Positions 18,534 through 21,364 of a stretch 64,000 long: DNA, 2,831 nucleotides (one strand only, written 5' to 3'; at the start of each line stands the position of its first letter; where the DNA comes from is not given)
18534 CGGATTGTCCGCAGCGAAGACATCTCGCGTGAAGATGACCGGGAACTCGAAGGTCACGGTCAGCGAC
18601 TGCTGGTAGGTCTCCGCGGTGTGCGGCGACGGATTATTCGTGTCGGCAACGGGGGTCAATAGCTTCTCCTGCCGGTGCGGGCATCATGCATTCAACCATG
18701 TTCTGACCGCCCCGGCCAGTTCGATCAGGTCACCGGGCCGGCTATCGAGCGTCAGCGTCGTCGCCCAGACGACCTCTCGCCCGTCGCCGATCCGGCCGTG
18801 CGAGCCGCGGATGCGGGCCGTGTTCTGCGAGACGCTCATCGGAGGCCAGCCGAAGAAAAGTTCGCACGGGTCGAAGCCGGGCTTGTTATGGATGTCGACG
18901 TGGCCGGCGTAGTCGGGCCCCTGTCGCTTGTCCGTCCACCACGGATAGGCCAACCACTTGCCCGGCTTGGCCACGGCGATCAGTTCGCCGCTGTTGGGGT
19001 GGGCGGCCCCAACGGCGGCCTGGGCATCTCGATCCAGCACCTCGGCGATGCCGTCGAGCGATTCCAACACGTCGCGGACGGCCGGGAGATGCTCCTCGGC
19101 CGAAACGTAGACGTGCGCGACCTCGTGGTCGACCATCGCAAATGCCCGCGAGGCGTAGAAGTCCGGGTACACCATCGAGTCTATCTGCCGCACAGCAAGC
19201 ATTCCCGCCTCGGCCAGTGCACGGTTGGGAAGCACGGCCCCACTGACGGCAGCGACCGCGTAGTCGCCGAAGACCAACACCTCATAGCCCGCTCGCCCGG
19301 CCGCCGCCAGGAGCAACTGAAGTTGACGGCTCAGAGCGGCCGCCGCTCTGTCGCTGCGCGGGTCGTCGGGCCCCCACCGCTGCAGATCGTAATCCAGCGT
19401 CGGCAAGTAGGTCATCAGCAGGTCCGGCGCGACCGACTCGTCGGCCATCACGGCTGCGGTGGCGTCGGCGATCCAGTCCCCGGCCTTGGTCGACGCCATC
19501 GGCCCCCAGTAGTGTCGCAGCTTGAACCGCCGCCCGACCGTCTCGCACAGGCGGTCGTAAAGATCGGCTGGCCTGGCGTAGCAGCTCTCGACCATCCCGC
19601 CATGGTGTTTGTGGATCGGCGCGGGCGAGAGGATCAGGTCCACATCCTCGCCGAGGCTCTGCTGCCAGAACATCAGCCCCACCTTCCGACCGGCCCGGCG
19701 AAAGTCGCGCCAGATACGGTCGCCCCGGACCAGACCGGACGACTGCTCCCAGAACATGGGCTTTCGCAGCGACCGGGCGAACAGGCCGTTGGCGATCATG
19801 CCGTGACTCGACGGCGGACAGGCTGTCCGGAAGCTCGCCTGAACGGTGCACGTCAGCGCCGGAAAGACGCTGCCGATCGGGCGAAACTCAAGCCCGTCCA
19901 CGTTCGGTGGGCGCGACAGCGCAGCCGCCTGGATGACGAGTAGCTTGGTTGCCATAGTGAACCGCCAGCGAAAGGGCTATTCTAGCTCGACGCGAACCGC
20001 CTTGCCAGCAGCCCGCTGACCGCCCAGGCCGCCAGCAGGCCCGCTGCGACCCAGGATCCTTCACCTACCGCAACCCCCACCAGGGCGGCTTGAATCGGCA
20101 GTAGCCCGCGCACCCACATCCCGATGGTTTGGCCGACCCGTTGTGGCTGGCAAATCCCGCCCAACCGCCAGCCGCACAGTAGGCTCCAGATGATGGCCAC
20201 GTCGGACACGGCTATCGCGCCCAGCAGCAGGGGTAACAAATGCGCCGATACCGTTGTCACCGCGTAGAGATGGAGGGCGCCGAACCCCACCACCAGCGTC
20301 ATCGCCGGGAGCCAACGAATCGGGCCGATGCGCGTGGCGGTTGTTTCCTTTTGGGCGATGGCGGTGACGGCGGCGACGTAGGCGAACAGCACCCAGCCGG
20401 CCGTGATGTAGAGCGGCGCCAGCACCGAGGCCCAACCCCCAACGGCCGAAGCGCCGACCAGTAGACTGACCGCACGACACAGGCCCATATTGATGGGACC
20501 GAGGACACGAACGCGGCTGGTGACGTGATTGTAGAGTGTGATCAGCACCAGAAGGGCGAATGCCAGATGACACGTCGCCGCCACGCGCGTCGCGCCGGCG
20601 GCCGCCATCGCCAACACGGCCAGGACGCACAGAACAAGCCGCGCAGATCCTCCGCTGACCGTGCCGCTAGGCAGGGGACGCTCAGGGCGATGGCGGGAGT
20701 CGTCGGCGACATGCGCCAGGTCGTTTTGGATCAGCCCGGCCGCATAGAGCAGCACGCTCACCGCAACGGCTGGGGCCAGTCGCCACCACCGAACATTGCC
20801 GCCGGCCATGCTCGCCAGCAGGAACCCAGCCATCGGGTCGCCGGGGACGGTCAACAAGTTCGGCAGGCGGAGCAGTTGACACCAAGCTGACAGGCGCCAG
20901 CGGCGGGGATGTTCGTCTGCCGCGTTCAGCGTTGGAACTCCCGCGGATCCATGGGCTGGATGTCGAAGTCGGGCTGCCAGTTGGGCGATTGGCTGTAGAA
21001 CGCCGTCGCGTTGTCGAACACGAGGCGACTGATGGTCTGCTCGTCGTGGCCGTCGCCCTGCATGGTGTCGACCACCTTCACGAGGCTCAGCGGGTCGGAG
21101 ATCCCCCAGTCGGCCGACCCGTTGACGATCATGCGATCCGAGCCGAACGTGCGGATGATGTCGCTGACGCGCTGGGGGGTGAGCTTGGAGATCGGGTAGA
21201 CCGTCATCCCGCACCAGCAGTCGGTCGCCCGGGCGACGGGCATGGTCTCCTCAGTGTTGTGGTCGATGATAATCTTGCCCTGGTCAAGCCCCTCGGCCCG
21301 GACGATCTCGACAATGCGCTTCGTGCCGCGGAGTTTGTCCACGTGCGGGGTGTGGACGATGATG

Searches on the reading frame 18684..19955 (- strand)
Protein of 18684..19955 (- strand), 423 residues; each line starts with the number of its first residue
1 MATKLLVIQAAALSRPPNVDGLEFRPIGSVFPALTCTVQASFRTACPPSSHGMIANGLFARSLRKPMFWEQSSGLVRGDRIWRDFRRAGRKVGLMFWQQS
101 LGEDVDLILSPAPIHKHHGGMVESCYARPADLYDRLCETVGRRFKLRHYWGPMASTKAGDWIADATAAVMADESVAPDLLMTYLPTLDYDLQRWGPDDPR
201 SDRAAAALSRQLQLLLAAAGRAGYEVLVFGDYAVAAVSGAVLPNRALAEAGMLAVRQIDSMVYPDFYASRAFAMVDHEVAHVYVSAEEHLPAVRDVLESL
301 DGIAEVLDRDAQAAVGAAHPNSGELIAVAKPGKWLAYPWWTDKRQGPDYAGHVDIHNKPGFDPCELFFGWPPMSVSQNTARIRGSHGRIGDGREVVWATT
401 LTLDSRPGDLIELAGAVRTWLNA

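Call 76: search_protein_families(library=pfam, proteins=[window:18684-19955:-], max_evalue=0.0001)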
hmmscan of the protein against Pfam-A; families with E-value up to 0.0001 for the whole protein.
window:18684-19955:- (423 aa): 1 family
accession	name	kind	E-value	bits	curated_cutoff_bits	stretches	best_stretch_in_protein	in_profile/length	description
PF01663.27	Phosphodiest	-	3.3e-37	129.3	23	1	24-362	33-342/342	Type I phosphodiesterase / nucleotide pyrophosphatase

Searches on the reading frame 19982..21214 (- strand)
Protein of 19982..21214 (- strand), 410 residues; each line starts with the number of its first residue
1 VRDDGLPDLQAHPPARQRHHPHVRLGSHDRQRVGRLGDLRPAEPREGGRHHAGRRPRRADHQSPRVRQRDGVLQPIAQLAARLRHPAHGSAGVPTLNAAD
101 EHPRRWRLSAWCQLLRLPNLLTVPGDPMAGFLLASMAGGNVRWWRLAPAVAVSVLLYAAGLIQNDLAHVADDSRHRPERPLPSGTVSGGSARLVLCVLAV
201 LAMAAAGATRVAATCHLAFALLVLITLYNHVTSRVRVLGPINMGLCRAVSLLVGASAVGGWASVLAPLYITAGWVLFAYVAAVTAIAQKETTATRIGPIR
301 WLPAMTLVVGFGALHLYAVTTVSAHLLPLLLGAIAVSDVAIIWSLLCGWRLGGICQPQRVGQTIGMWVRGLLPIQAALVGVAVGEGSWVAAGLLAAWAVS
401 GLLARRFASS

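Call 76: search_protein_families(library=pfam, proteins=[window:19982-21214:-], max_evalue=0.0001)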
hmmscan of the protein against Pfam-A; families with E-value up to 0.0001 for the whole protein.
window:19982-21214:- (410 aa): 1 family
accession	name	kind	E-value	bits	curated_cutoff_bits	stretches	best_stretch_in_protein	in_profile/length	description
PF01040.23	UbiA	-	3.2e-14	53.3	34.2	1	133-343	9-227/250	UbiA prenyltransferase family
